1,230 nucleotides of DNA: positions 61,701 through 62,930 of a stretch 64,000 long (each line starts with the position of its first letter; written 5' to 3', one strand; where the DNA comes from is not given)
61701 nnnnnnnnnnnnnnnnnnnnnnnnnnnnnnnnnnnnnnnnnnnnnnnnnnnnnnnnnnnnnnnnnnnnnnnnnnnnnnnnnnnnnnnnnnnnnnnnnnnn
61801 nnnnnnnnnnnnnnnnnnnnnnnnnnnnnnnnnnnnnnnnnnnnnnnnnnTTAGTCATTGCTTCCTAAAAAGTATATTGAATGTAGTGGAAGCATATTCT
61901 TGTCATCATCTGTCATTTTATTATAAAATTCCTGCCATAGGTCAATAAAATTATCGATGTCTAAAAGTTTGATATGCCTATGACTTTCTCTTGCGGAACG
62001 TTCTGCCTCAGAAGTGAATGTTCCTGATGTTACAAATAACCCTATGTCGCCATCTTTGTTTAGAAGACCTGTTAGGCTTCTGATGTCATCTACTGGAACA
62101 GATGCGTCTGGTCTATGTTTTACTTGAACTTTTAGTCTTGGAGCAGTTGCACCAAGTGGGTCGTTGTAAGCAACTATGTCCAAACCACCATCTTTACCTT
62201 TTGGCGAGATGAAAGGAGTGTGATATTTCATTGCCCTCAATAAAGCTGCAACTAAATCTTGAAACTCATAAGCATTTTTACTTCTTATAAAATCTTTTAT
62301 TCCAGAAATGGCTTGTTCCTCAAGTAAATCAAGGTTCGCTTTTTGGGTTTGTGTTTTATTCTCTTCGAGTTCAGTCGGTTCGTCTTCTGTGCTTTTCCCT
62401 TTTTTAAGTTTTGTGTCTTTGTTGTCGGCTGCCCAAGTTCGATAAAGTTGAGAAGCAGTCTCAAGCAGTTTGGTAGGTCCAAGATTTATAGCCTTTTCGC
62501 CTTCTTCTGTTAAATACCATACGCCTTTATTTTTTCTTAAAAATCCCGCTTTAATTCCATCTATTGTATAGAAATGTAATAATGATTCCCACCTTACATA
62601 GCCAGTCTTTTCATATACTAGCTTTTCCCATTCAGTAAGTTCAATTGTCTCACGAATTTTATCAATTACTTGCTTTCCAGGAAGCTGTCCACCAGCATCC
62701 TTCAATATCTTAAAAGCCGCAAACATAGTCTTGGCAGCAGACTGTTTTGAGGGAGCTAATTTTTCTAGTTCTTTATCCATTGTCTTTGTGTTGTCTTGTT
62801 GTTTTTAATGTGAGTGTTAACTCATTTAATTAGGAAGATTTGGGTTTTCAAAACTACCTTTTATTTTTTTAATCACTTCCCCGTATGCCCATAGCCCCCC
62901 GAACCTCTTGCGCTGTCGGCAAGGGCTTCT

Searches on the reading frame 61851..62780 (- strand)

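Call 54: search_protein_families(library=pfam, max_evalue=0.001, proteins=[window:61851-62780:-])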
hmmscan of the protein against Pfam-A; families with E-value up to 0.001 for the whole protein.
window:61851-62780:- (309 aa): 3 families
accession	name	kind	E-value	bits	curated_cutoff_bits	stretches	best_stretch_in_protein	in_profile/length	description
PF04471.18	Mrr_cat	-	2.1e-21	76.6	21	1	169-281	5-114/115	Restriction endonuclease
PF14338.12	Mrr_N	-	1e-10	42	29.5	1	17-98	3-85/87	Mrr N-terminal domain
PF22722.2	NA-iREase1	-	5.3e-06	26.8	27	1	177-280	5-106/106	NACHT-associated inactive Restriction Endonuclease 1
